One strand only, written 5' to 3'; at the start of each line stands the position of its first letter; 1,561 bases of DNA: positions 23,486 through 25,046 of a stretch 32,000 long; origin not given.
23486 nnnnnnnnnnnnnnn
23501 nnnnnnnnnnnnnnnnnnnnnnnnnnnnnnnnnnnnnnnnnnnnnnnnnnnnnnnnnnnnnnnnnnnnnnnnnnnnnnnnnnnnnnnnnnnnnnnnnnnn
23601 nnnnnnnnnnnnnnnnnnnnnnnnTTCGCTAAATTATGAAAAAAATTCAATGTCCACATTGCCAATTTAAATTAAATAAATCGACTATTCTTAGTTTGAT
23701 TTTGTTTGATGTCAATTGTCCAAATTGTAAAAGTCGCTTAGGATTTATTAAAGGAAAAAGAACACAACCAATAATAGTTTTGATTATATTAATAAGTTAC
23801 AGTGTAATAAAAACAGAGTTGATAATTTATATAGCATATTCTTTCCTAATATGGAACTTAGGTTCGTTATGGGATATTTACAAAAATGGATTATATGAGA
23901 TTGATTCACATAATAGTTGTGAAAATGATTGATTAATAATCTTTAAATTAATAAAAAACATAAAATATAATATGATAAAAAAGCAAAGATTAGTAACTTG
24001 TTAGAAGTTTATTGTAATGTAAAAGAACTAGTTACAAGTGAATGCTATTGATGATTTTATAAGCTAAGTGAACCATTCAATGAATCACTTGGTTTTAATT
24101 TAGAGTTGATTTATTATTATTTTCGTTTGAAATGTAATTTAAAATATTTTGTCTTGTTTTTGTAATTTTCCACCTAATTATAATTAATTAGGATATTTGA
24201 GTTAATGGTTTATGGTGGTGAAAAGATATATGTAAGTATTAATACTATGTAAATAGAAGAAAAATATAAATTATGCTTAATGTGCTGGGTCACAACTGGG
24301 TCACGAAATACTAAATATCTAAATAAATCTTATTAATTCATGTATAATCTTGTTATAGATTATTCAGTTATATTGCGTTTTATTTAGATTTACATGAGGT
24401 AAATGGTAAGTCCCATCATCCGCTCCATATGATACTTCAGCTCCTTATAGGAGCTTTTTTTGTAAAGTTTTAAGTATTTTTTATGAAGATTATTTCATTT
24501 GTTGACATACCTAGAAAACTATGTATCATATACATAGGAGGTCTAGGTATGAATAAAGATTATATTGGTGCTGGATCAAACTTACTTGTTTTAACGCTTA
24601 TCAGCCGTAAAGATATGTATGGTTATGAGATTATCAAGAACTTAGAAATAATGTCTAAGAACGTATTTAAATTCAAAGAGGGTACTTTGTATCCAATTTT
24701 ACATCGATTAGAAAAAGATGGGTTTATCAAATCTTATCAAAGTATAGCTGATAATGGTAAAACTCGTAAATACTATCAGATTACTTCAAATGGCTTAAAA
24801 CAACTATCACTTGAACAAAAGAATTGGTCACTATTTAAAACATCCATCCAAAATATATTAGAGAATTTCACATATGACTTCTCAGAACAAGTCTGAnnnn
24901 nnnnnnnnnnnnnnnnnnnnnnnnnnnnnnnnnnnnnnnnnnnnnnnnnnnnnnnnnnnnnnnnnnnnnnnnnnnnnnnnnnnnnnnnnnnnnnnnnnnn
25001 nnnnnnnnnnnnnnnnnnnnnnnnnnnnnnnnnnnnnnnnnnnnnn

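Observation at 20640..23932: Shared regulatory and signal-peptide head fused to different secreted cargo plus a small membrane protein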

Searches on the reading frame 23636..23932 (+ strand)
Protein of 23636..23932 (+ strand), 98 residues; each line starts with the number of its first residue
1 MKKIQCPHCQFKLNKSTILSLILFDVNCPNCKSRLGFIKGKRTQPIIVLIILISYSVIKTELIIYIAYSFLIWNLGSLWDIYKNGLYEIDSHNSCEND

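Call 8: search_protein_families(library=pfam, proteins=[window:23636-23932:+], max_evalue=0.01)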
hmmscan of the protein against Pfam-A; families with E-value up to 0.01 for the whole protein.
window:23636-23932:+ (98 aa): 6 families
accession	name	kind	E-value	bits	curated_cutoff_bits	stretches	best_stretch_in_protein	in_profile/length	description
PF06170.17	DUF983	-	0.0016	19.2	22.6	0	26-79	9-61/85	Protein of unknown function (DUF983)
PF23548.1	Zn_ribbon_FGT1_2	-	0.0016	18.4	27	0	2-15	19-32/35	FORGETTER1 second zinc ribbon domain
PF23903.1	Phage_zn_bind_2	-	0.0018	18.6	27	0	2-13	30-41/44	Phage zinc binding domain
PF14690.11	Zn_ribbon_ISL3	-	0.0031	18.3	25.5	0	28-46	5-23/47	zinc-finger of transposase IS204/IS1001/IS1096/IS1165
PF13717.11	Zn_ribbon_4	-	0.0039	17.5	30.3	0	3-12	2-11/36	zinc-ribbon domain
PF23146.2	Zf_IFT144_1st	-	0.0087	16.4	27.5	0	5-15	6-16/25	IFT144, first zinc finger domain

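Call 12: search_protein_families(library=ncbifam, proteins=[window:23636-23932:+], max_evalue=0.1)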
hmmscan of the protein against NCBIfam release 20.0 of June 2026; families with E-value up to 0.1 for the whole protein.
window:23636-23932:+ (98 aa): 5 families
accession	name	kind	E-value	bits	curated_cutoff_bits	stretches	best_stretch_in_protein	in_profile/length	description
TIGR04104.1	cxxc_20_cxxc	subfamily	0.00046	20.5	45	1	5-69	2-73/93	TIGR04104 family putative zinc finger protein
TIGR02098.1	MJ0042_CXXC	domain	0.0044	16.7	20.9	0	4-10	3-9/38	MJ0042-type zinc finger domain-containing protein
NF041374.1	GDCCVxC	domain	0.031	14.5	40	1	3-36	2-35/58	GDCCVxC domain-containing (seleno)protein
NF001638.0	PRK00418.1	equivalog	0.057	13.3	83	0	24-39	6-21/65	DNA gyrase inhibitor YacG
NF001629.0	PRK00415.1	equivalog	0.082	12.4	70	0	3-34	14-42/62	30S ribosomal protein S27e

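Call 67: search_protein_families(library=ncbifam, proteins=[window:23636-23932:+], max_evalue=1)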
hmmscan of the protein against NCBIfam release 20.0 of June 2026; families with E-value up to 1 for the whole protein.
window:23636-23932:+ (98 aa): 8 families
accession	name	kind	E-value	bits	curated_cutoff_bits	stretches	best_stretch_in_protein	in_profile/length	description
TIGR04104.1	cxxc_20_cxxc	subfamily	0.00046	20.5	45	1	5-69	2-73/93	TIGR04104 family putative zinc finger protein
TIGR02098.1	MJ0042_CXXC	domain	0.0044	16.7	20.9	0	4-10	3-9/38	MJ0042-type zinc finger domain-containing protein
NF041374.1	GDCCVxC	domain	0.031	14.5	40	1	3-36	2-35/58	GDCCVxC domain-containing (seleno)protein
NF001638.0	PRK00418.1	equivalog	0.057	13.3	83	0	24-39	6-21/65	DNA gyrase inhibitor YacG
NF001629.0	PRK00415.1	equivalog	0.082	12.4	70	1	3-34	14-42/62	30S ribosomal protein S27e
NF040506.1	PG0870_Nterm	domain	0.11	12.6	50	0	2-12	10-20/56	PG0870-related protein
NF001608.0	PRK00398.1-6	equivalog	0.11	12.4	84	0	2-13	20-31/46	DNA-directed RNA polymerase subunit P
NF038384.1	zinc_YnfU_fam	subfamily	0.55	9.8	36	0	3-32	16-45/52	YnfU family zinc-binding protein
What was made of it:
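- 23636..23932 (+): 98-aa partner of cargo B: cytoplasmic CxxC-N20-CxxC zinc ribbon plus a hydrophobic stretch of about 30 residues (44-75), read as two TM helices. Weak full-length match to TIGR04104 (calls 12, 67).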

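Call 75: search_protein_families(library=phrogs, proteins=[window:23636-23932:+], max_evalue=0.01)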
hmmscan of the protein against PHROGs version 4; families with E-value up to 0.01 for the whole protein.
window:23636-23932:+ (98 aa): 1 family
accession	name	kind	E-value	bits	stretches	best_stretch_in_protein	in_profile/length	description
phrog_4864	-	unknown function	0.004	18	0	2-14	48-60/63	-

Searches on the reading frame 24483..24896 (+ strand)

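Call 9: search_protein_families(library=pfam, proteins=[window:24483-24896:+], max_evalue=0.01)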
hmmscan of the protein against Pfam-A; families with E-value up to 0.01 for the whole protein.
window:24483-24896:+ (137 aa): 2 families
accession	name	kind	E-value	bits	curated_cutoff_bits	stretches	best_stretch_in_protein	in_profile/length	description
PF03551.20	PadR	-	1.4e-24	86.3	27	1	36-108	1-73/75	Transcriptional regulator PadR-like family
PF02334.22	RTP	-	0.0011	19.9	26.7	1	34-102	12-83/113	Replication terminator protein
